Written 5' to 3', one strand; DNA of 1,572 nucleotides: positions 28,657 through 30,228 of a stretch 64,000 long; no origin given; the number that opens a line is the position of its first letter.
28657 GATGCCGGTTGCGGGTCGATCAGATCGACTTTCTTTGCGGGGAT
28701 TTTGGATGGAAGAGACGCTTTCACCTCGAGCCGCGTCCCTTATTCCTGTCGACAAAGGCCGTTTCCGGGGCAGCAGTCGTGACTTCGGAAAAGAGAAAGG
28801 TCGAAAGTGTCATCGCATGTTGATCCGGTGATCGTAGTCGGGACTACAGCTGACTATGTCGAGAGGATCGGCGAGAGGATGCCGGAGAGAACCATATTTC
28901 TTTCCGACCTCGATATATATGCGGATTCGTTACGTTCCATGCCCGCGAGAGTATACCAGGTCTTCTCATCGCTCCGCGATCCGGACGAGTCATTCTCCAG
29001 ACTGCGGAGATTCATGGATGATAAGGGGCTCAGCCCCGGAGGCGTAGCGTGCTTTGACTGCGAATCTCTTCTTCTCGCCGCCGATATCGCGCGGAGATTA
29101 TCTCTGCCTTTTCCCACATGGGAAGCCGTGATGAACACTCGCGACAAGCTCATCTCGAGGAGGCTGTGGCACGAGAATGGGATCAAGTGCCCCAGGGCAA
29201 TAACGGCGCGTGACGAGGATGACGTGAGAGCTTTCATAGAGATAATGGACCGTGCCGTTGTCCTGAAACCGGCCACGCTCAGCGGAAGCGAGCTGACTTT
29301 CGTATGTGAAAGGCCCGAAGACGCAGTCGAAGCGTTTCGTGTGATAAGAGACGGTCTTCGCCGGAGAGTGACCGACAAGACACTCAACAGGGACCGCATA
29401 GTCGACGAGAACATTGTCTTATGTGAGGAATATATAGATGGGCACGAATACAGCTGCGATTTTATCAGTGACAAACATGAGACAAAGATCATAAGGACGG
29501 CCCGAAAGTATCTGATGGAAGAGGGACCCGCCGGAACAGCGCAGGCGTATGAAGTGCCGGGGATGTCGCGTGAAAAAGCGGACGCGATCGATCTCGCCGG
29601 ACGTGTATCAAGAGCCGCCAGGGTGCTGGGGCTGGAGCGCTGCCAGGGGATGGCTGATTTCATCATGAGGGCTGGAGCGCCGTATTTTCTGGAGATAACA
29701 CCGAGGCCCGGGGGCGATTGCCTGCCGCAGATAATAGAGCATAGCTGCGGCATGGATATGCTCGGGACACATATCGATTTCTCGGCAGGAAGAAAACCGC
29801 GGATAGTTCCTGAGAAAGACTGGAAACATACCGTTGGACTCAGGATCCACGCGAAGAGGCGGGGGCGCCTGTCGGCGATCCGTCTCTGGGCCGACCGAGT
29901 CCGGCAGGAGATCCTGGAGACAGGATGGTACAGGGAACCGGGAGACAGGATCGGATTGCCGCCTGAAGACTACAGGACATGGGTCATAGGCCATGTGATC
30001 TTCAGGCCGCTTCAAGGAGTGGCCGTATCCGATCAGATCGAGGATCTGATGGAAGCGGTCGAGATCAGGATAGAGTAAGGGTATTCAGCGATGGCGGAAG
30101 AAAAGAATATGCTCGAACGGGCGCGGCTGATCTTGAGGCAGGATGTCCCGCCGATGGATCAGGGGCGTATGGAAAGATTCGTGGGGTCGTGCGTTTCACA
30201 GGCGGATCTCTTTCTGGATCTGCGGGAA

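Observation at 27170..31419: Uncharacterised five-gene cassette: charged mini-ORF, SpeH-like pyruvoyl decarboxylase, FemAB/GNAT-like transferase, ATP-grasp ligase and PLP Orn/DAP-type decarboxylase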

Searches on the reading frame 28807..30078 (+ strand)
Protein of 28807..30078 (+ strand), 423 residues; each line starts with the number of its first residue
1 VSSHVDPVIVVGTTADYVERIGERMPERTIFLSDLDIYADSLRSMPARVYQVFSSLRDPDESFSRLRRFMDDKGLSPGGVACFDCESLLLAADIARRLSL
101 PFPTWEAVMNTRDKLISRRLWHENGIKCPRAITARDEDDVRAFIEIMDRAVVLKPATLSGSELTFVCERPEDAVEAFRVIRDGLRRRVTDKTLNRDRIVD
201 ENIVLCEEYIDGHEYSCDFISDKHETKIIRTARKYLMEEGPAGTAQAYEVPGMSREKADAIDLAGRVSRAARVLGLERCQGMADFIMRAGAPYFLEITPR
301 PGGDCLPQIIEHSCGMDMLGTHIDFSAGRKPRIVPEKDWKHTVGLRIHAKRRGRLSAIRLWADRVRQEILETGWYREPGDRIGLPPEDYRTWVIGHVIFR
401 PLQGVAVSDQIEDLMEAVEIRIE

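Call 3: search_protein_families(library=pfam, proteins=[window:28807-30078:+], max_evalue=0.01)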
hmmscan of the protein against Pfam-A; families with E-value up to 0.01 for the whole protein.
window:28807-30078:+ (423 aa): 6 families
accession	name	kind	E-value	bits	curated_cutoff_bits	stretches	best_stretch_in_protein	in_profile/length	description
PF02655.19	ATP-grasp_3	-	1.4e-11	45.2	23.2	1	113-303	3-159/160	ATP-grasp domain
PF13535.11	ATP-grasp_4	-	3.1e-09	37.1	27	1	150-305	4-157/160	ATP-grasp domain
PF01071.24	GARS_A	-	1.5e-05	25.4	27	1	113-235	2-114/194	Phosphoribosylglycinamide synthetase, ATP-grasp (A) domain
PF15632.11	ATPgrasp_Ter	-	0.0012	19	29.1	1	204-304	5-89/131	ATP-grasp in the biosynthetic pathway with Ter operon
PF18603.7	LAL_C2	-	0.0043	17.7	29.4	0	347-423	3-78/78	L-amino acid ligase C-terminal domain 2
PF08443.16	RimK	-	0.0051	16.9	21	1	111-176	1-68/188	RimK-like ATP-grasp domain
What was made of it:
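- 28807..30078 (+): ATP-grasp ligase of the L-amino-acid-ligase type. PF02655 and PF13535, weak LAL_C2 (call 3).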

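Call 4: search_protein_families(library=ncbifam, proteins=[window:28807-30078:+], max_evalue=0.01)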
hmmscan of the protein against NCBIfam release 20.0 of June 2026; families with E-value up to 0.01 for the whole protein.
window:28807-30078:+ (423 aa): 16 families
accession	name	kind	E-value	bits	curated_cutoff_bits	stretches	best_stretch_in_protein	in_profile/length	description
NF002563.0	PRK02186.1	subfamily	7.8e-27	93.9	625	1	91-422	85-396/890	argininosuccinate lyase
NF005543.0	PRK07206.1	subfamily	8.6e-15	54.3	302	1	89-329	83-316/416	hypothetical protein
NF009404.0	PRK12767.1-3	equivalog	8.1e-12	44.7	316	1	106-331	104-311/344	carbamoyl phosphate synthase-like protein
NF002378.0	PRK01372.1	subfamily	4e-10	38.9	243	1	113-302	100-272/305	D-alanine--D-alanine ligase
NF041595.1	dap_A_syn_DdaF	equivalog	3.5e-07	29.3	840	1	90-320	91-311/424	dapdiamide A synthase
NF009405.0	PRK12767.1-4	equivalog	6.9e-06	25.3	390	1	106-303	105-268/320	carbamoyl phosphate synthase-like protein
TIGR00877.1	purD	equivalog_domain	1.2e-05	24.4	288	1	112-235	103-216/425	phosphoribosylamine--glycine ligase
TIGR01205.1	D_ala_D_alaTIGR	subfamily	3e-05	23.1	245.65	1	106-302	99-288/318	D-alanine--D-alanine ligase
TIGR00768.1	rimK_fam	subfamily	3.5e-05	23.3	143.4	1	106-175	80-149/276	RimK family alpha-L-glutamate ligase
NF004680.0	PRK06019.1-6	equivalog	4.2e-05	22.4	327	1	103-155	106-158/405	5-(carboxyamino)imidazole ribonucleotide synthase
TIGR02068.2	cya_phycin_syn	equivalog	0.00041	18.5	850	1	108-186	208-287/862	cyanophycin synthetase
NF040722.1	MfnD_Meth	equivalog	0.0014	18.1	400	1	196-300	154-250/288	tyramine--L-glutamate ligase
TIGR03103.1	trio_acet_GNAT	equivalog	0.0036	15.9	569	1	107-157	291-340/547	N-acetylglutaminylglutamine synthetase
NF053745.1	AAntcapLigBacD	equivalog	0.0052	15.2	850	1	92-187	115-210/471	alanine--anticapsin ligase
NF010623.0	PRK14016.1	subfamily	0.009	14.2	877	0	111-181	212-283/871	cyanophycin synthetase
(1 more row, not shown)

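Call 8: find_homologous_proteins(query=window:28807-30078:+, max_evalue=0.00001)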
Query window:28807-30078:+ (423 aa): 590 proteins with E <= 0.00001 among 8000 candidates; the best 120 are listed.
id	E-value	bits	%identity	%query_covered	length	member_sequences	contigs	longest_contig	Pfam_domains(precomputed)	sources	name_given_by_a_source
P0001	1.5e-285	964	100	100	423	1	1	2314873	PF13535.12,PF02655.20,PF01071.25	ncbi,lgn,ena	-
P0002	9.4e-211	718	73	100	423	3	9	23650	PF13535.12,PF02655.20,PF01071.25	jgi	jgi:biotin carboxylase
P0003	3.7e-201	686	71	100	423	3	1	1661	PF13535.12,PF02655.20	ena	-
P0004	3.8e-196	670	69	100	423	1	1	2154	PF13535.12,PF02655.20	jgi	jgi:biotin carboxylase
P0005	4.4e-186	637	67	100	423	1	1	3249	PF13535.12,PF02655.20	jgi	-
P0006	3.4e-170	584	81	74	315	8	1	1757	PF13535.12,PF02655.20,PF01071.25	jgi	jgi:biotin carboxylase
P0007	1.2e-153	530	55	100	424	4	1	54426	PF13535.12,PF02655.20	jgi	-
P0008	2.6e-137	476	75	64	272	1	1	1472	PF13535.12,PF02655.20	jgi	jgi:biotin carboxylase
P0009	4.8e-128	446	50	100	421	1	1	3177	PF13535.12,PF02655.20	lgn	-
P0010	7.8e-127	442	49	100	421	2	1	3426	PF13535.12,PF02655.20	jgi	-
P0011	3.7e-125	436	50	100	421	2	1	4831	PF13535.12,PF02655.20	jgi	jgi:biotin carboxylase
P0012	4.1e-125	436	49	100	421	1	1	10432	PF13535.12,PF02655.20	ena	-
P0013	1.0e-124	435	50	98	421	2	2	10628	PF13535.12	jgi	jgi:biotin carboxylase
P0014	2.6e-122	427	49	98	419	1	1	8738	PF13535.12,PF02655.20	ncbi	-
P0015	1.7e-120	421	68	63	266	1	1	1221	PF13535.12,PF02655.20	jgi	jgi:biotin carboxylase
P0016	5.0e-120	419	49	98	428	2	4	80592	PF13535.12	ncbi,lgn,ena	-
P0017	5.2e-117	409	45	100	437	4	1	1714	PF13535.12,PF02655.20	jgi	-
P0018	3.7e-116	406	52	85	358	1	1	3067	PF13535.12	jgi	jgi:biotin carboxylase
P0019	1.5e-115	404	47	100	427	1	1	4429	PF13535.12,PF02655.20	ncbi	-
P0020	7.8e-115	402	45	99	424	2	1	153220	PF13535.12,PF02655.20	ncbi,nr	ncbi:MAG: ATP-grasp domain-containing protein [Candidatus Krumholzibacteriota bacterium]|nr:ATP-gras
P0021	6.5e-113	396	45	98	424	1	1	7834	PF13535.12,PF02655.20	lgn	-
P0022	2.2e-111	391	45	98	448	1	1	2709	PF13535.12,PF02655.20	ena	-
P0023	2.8e-109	384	46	98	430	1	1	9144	PF13535.12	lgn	-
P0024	7.9e-109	382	44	98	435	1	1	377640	PF13535.12,PF02655.20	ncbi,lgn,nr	ncbi:MAG: ATP-grasp domain-containing protein [Candidatus Krumholzibacteriota bacterium]|nr:ATP-gras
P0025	2.1e-108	381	43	98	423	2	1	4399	PF13535.12,PF02655.20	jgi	-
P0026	6.3e-108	379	43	98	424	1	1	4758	PF13535.12,PF02655.20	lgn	-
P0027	3.2e-106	374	41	100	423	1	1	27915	PF13535.12,PF02655.20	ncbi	ncbi:ATP-grasp domain-containing protein [Desulfovulcanus sp.]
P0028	1.7e-105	371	51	79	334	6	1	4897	PF13535.12,PF02655.20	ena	-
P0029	7.4e-104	366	46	98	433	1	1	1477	PF13535.12,PF02655.20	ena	-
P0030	2.5e-103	364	49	79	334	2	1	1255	PF13535.12,PF02655.20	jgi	jgi:biotin carboxylase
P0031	1.1e-101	359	43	98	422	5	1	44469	PF13535.12,PF02655.20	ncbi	-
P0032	3.8e-101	357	40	98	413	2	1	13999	PF13535.12,PF02655.20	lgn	-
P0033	3.9e-100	354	44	97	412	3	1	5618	PF13535.12,PF02655.20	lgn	-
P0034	8.7e-98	346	41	98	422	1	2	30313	PF13535.12,PF02655.20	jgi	jgi:biotin carboxylase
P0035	1.0e-91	326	42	93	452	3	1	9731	PF13535.12,PF02655.20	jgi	jgi:biotin carboxylase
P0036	2.7e-91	324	42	93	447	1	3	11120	PF13535.12,PF02655.20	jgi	jgi:biotin carboxylase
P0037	1.2e-90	322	42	98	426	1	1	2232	PF13535.12,PF02655.20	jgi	jgi:biotin carboxylase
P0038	2.8e-90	321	40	99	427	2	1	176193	PF13535.12,PF02655.20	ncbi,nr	ncbi:MAG: ATP-grasp domain-containing protein [Desulfarculus sp.]|nr:MAG: ATP-grasp domain-containin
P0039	5.1e-90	320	41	93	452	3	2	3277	PF13535.12,PF02655.20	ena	-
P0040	8.9e-90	319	38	98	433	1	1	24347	PF13535.12,PF02655.20,PF18603.8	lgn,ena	-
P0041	9.6e-90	319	42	93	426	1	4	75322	PF13535.12,PF02655.20,PF18603.8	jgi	jgi:biotin carboxylase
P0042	1.1e-88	316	41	93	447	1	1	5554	PF13535.12,PF02655.20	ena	-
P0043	1.8e-88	315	40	93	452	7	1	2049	PF13535.12,PF02655.20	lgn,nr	nr:ATP-grasp domain-containing protein [candidate division Zixibacteria bacterium]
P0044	5.0e-88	314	39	93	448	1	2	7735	PF13535.12,PF02655.20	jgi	-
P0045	5.8e-88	313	41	98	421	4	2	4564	PF13535.12,PF02655.20,PF18603.8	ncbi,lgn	ncbi:MAG: ATP-grasp domain-containing protein [Planctomycetota bacterium]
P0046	7.8e-88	313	40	93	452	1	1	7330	PF13535.12,PF02655.20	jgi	jgi:biotin carboxylase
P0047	3.8e-87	311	40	98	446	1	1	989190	PF13535.12,PF02655.20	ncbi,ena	-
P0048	5.6e-87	310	38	98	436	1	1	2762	PF13535.12,PF02655.20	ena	-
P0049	8.2e-87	310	37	99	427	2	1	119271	PF13535.12,PF02655.20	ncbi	ncbi:MAG: ATP-grasp domain-containing protein [Thermodesulfobacteriota bacterium]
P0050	1.5e-86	309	39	93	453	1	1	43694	PF13535.12,PF02655.20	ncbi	ncbi:MAG: ATP-grasp domain-containing protein [Candidatus Zixiibacteriota bacterium]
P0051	1.7e-86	309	40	98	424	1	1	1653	PF13535.12,PF02655.20,PF18603.8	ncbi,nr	ncbi:MAG: ATP-grasp domain-containing protein [Planctomycetota bacterium]|nr:ATP-grasp domain-contai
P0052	3.4e-86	308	47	79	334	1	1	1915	PF13535.12,PF02655.20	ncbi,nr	ncbi:MAG TPA: ATP-grasp domain-containing protein, partial [Candidatus Krumholzibacterium sp.]|nr:AT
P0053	5.3e-86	307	39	98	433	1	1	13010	PF13535.12,PF02655.20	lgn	-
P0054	1.6e-85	305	39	98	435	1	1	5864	PF13535.12,PF02655.20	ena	-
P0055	8.9e-85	303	40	99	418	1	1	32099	PF13535.12,PF02655.20,PF18603.8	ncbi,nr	ncbi:MAG: ATP-grasp domain-containing protein [Lentisphaeria bacterium]|nr:ATP-grasp domain-containi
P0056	1.1e-84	303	42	93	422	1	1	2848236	PF13535.12,PF02655.20,PF18603.8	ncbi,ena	-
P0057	1.2e-84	303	38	98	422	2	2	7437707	PF13535.12,PF02655.20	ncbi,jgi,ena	jgi:biotin carboxylase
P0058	2.0e-84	302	39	99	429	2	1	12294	PF13535.12,PF02655.20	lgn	-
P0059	2.2e-84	302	37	99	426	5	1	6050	PF13535.12,PF02655.20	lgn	-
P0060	5.2e-84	300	39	98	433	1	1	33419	PF13535.12,PF02655.20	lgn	-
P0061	5.6e-84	300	38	100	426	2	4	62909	PF13535.12,PF02655.20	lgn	-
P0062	7.9e-84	300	42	93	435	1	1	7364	PF13535.12,PF02655.20,PF18603.8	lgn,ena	-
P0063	1.1e-83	299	38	99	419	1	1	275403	PF13535.12,PF02655.20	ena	-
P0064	1.8e-83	299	40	93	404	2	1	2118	PF13535.12,PF02655.20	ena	-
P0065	2.9e-83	298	39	98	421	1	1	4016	PF13535.12,PF02655.20,PF18603.8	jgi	jgi:biotin carboxylase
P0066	5.7e-83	297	39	98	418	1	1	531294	PF13535.12,PF02655.20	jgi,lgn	-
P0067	8.7e-83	296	41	93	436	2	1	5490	PF13535.12,PF02655.20,PF18603.8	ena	-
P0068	9.1e-83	296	39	98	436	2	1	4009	PF13535.12,PF02655.20,PF18603.8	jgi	jgi:biotin carboxylase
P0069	1.4e-82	296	38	98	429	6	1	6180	PF13535.12,PF02655.20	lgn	-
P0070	1.4e-82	296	38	93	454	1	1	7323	PF13535.12,PF02655.20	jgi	jgi:biotin carboxylase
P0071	1.5e-82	296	40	98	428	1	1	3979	PF13535.12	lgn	-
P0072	1.6e-82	296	37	98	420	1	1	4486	PF13535.12,PF02655.20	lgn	-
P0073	1.9e-82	295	37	98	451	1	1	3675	PF13535.12,PF02655.20,PF18603.8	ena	-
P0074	2.0e-82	295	36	98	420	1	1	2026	PF13535.12,PF02655.20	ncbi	-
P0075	2.1e-82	295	39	99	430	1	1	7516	PF13535.12,PF02655.20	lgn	-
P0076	2.3e-82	295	38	96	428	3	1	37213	PF13535.12,PF02655.20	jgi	-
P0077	2.5e-82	295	39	98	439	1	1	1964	PF13535.12,PF08443.17,PF02655.20,PF18603.8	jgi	jgi:biotin carboxylase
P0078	3.0e-82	295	39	98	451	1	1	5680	PF13535.12,PF02655.20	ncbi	-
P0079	3.3e-82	295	37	98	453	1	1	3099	PF13535.12,PF02655.20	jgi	jgi:biotin carboxylase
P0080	3.3e-82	295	38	98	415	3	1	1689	PF13535.12,PF14397.12,PF02655.20,PF18603.8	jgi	jgi:biotin carboxylase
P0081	4.7e-82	294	37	98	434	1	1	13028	PF13535.12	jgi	-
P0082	4.9e-82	294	38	99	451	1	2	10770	PF13535.12,PF02655.20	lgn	-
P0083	4.9e-82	294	39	100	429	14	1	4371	PF13535.12,PF02655.20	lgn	-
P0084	5.7e-82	294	37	98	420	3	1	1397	PF13535.12,PF02655.20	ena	-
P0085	7.0e-82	293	37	98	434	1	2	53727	PF13535.12,PF02655.20,PF01071.25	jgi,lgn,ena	-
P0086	7.6e-82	293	38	98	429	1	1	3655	PF13535.12,PF02655.20,PF18603.8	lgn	-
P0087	8.0e-82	293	40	98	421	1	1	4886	PF13535.12,PF02655.20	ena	-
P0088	8.0e-82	293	38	99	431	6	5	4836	PF13535.12,PF02655.20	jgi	jgi:predicted ATP-grasp superfamily ATP-dependent carboligase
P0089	8.1e-82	293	40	98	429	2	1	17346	PF13535.12,PF02655.20,PF18603.8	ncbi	-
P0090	9.7e-82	293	39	98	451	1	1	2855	PF13535.12,PF08443.17,PF02655.20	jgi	jgi:biotin carboxylase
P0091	9.8e-82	293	38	99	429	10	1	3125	PF13535.12,PF02655.20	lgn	-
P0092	1.3e-81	293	38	98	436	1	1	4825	PF13535.12,PF02655.20,PF18603.8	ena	-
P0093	1.4e-81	292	38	98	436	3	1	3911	PF13535.12,PF02655.20,PF18603.8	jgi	-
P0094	1.5e-81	292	36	100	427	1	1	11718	PF13535.12,PF08443.17,PF02655.20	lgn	-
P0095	1.5e-81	292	38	98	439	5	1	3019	PF02955.22,PF13535.12,PF02655.20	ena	-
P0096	1.7e-81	292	37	98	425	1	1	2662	PF02955.22,PF13535.12,PF08443.17,PF02655.20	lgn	-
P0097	2.0e-81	292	37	99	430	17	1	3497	PF02955.22,PF13535.12,PF02655.20,PF18603.8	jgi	jgi:biotin carboxylase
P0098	2.2e-81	292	38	98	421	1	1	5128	PF13535.12,PF02655.20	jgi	jgi:biotin carboxylase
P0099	2.2e-81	292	39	98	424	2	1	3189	PF13535.12,PF02655.20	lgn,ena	-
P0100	2.4e-81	292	38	98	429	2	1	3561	PF13535.12,PF02655.20,PF18603.8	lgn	-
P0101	3.5e-81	291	41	93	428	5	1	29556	PF13535.12,PF02655.20,PF18603.8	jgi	-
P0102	3.8e-81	291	39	97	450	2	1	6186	PF13535.12,PF02655.20,PF18603.8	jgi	-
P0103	3.8e-81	291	38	98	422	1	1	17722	PF13535.12,PF02655.20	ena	-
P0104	3.9e-81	291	37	98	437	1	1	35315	PF13535.12,PF02655.20,PF18603.8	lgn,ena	-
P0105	3.9e-81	291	37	98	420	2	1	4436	PF13535.12,PF02655.20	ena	-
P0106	4.3e-81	291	38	98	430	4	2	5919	PF13535.12,PF02655.20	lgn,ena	-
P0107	4.3e-81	291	37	98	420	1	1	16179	PF13535.12,PF02655.20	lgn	-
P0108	4.7e-81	291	39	98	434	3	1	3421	PF13535.12,PF02655.20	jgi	jgi:biotin carboxylase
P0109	4.9e-81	291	37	99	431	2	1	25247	PF13535.12,PF02655.20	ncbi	-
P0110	4.9e-81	291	38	99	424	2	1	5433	PF13535.12,PF02655.20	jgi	jgi:hypothetical protein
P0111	5.6e-81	290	39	98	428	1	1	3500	PF13535.12,PF02786.23,PF08443.17,PF02655.20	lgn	-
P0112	6.4e-81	290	38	98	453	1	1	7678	PF13535.12,PF02655.20,PF18603.8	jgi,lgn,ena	-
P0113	8.4e-81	290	41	93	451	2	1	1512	PF13535.12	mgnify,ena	mgnify:CR=1 FL=1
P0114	8.4e-81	290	37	98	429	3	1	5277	PF13535.12,PF02655.20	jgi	jgi:biotin carboxylase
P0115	8.9e-81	290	40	93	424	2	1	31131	PF13535.12,PF02655.20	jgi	jgi:hypothetical protein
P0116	9.6e-81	290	37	99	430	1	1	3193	PF02955.22,PF13535.12,PF08443.17,PF02655.20,PF18603.8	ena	-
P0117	1.0e-80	290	38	98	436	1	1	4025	PF13535.12,PF02655.20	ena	-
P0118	1.1e-80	290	39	93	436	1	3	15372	PF13535.12,PF02655.20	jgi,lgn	jgi:biotin carboxylase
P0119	1.2e-80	289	38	99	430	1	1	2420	PF02955.22,PF13535.12,PF02655.20,PF18603.8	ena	-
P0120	1.4e-80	289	41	98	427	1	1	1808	PF13535.12,PF02655.20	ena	-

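Call 9: find_encoding_contigs(protein=P0001, flank=8000, max_places=3)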
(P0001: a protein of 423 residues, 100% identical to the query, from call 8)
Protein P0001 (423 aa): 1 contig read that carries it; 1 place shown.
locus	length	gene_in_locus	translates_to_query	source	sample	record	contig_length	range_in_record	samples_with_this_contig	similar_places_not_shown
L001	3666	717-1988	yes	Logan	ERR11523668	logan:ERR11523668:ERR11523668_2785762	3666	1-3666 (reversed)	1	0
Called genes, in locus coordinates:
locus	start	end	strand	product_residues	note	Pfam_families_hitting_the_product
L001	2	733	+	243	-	?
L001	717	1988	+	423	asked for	PF01071:GARS_A (faint), PF02655:ATP-grasp_3, PF13535:ATP-grasp_4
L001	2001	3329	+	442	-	PF00278:Orn_DAP_Arg_deC (weak), PF02784:Orn_Arg_deC_N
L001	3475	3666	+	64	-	?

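Call 10: find_encoding_contigs(protein=P0007, flank=8000, max_places=3)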
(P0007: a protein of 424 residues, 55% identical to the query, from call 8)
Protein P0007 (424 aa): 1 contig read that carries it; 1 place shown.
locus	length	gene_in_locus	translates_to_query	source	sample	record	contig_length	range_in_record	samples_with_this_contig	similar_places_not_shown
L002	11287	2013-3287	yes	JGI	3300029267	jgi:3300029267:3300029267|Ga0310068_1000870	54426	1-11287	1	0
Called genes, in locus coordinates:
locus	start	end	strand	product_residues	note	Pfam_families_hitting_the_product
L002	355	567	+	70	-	-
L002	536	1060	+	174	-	PF02675:AdoMet_dc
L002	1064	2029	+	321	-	PF13480:Acetyltransf_6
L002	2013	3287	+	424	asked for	PF02655:ATP-grasp_3, PF13535:ATP-grasp_4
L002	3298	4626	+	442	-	PF02784:Orn_Arg_deC_N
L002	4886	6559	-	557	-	PF28492:Beta_helix_4, PF18962:Por_Secre_tail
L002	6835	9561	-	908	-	PF13620:CarboxypepD_reg, PF13715:CarbopepD_reg_2, PF07715:Plug, PF00593:TonB_dep_Rec_b-barrel, PF14905:OMP_b-brl_3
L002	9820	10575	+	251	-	PF11932:DUF3450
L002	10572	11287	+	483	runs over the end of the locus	PF01618:MotA_ExbB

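Call 11: find_encoding_contigs(protein=P0020, flank=8000, max_places=3)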
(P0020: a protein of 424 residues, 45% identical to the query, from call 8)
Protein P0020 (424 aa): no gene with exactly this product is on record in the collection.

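Call 13: find_encoding_contigs(protein=P0024, flank=8000, max_places=2)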
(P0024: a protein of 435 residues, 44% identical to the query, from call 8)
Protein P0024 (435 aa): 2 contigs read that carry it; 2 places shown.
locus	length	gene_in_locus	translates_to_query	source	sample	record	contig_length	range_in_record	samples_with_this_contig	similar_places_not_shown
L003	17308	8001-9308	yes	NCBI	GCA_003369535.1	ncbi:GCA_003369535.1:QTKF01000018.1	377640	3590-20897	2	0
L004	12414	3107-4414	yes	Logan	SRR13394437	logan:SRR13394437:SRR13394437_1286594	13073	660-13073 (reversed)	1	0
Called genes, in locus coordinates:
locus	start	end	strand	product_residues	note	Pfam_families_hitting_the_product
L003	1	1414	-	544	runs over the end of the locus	PF00041:fn3 (faint), PF25788:Ig_Rha78A_N (faint)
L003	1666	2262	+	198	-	-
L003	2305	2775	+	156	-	PF00578:AhpC-TSA, PF08534:Redoxin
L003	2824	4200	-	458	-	PF02310:B12-binding, PF04055:Radical_SAM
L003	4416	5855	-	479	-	PF00158:Sigma54_activat, PF14532:Sigma54_activ_2, PF07724:AAA_2 (weak), PF00004:AAA (weak), PF07728:AAA_5 (weak), PF25601:AAA_lid_14, PF02954:HTH_8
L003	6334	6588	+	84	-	-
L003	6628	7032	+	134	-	PF02675:AdoMet_dc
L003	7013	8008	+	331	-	PF13480:Acetyltransf_6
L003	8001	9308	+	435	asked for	PF02655:ATP-grasp_3, PF13535:ATP-grasp_4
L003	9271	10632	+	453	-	PF00278:Orn_DAP_Arg_deC (weak), PF02784:Orn_Arg_deC_N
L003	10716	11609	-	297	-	PF00892:EamA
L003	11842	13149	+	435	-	PF22113:Mtrc-MtrF_II-IV_dom (faint), PF14522:Cytochrome_C7 (faint), PF14537:Cytochrom_c3_2 (faint)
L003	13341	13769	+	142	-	PF07963:N_methyl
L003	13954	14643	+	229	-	PF00072:Response_reg, PF00486:Trans_reg_C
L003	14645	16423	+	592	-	PF16736:sCache_like (faint), PF08448:PAS_4 (faint), PF00672:HAMP, PF00989:PAS, PF13188:PAS_8 (weak), PF13426:PAS_9, PF00512:HisKA, PF02518:HATPase_c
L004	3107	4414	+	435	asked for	PF02655:ATP-grasp_3, PF13535:ATP-grasp_4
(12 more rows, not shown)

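Call 14: find_encoding_contigs(protein=P0038, flank=8000, max_places=2)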
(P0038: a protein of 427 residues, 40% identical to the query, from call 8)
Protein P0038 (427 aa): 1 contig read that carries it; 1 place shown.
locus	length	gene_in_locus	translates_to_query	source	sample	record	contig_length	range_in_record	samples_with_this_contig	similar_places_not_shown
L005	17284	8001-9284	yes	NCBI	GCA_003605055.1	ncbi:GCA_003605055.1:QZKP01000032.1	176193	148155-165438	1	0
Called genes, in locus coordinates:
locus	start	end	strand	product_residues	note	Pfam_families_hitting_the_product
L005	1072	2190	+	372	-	PF13432:TPR_16 (faint), PF13369:Transglut_core2 (faint), PF13371:TPR_9 (faint), PF00515:TPR_1 (faint), PF07719:TPR_2 (faint), PF13414:TPR_11 (weak), PF13428:TPR_14 (faint), PF14559:TPR_19 (faint), +1 more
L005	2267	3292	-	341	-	PF00989:PAS, PF08448:PAS_4 (faint), PF13426:PAS_9, PF00990:GGDEF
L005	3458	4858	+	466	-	PF00158:Sigma54_activat, PF13191:AAA_16 (weak), PF14532:Sigma54_activ_2, PF07728:AAA_5, PF25601:AAA_lid_14, PF02954:HTH_8 (weak)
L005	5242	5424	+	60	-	-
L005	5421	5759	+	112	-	PF08823:PG_binding_2 (weak), PF01471:PG_binding_1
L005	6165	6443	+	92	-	PF00216:Bac_DNA_binding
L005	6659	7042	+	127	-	PF02675:AdoMet_dc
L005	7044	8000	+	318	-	PF13480:Acetyltransf_6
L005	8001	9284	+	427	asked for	PF02655:ATP-grasp_3 (weak), PF13535:ATP-grasp_4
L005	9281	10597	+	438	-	PF01168:Ala_racemase_N (weak), PF02784:Orn_Arg_deC_N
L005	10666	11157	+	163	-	-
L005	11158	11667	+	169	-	-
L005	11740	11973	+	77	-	PF06004:DUF903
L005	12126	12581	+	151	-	PF00027:cNMP_binding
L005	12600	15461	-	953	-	PF13231:PMT_2, PF00754:F5_F8_type_C (faint)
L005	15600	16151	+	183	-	PF01323:DSBA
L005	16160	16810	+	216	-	PF27252:AF_1314_C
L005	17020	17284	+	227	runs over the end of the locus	PF00702:Hydrolase, PF13419:HAD_2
